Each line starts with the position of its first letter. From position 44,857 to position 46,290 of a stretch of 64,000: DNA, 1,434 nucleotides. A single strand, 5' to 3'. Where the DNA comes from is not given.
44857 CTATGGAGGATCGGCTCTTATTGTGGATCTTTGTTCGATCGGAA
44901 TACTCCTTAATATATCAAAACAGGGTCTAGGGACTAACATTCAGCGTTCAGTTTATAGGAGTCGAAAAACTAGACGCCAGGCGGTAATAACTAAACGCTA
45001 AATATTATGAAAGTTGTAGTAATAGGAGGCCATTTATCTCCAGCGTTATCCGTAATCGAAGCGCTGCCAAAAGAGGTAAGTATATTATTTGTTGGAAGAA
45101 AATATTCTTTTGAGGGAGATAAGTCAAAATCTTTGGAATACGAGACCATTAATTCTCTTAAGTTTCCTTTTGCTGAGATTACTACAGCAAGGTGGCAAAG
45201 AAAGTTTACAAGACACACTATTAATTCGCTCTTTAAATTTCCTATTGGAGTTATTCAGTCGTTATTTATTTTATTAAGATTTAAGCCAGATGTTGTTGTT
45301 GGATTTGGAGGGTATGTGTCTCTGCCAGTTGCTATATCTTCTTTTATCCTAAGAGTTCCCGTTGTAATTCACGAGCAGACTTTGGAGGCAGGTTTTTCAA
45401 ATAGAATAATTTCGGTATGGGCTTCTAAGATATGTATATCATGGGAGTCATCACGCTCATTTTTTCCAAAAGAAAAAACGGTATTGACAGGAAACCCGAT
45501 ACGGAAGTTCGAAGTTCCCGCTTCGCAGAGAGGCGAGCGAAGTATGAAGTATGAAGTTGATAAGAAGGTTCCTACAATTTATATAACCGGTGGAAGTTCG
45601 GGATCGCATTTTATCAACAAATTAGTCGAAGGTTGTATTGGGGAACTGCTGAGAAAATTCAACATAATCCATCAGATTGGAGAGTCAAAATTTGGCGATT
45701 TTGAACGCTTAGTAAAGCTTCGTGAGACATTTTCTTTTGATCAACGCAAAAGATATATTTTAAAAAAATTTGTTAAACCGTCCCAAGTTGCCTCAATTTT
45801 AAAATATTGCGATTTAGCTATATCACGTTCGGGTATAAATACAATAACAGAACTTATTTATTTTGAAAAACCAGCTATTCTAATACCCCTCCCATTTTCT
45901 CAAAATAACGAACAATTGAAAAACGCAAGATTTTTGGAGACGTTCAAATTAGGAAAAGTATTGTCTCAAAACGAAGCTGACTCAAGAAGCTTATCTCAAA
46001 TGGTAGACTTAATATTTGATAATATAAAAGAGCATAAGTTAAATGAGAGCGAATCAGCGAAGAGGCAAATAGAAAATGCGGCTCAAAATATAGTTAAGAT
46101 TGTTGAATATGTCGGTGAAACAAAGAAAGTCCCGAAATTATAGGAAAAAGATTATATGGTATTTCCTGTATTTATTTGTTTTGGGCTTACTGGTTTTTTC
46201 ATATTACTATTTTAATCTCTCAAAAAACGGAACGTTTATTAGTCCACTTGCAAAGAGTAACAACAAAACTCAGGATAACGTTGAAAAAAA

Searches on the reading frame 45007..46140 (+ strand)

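Call 56: search_protein_families(library=pfam, proteins=[window:45007-46140:+], max_evalue=0.001)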
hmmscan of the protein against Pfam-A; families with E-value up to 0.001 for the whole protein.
window:45007-46140:+ (378 aa): 3 families
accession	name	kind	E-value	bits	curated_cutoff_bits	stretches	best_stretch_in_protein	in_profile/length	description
PF04101.22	Glyco_tran_28_C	-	6e-29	101.6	22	1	190-361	1-165/166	Glycosyltransferase family 28 C-terminal domain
PF03033.26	Glyco_transf_28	-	7.1e-24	84.9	26.2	1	7-143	9-138/139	Glycosyltransferase family 28 N-terminal domain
PF13528.12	Glyco_trans_1_3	-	9e-06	25.5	25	1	265-333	252-318/322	Glycosyl transferase family 1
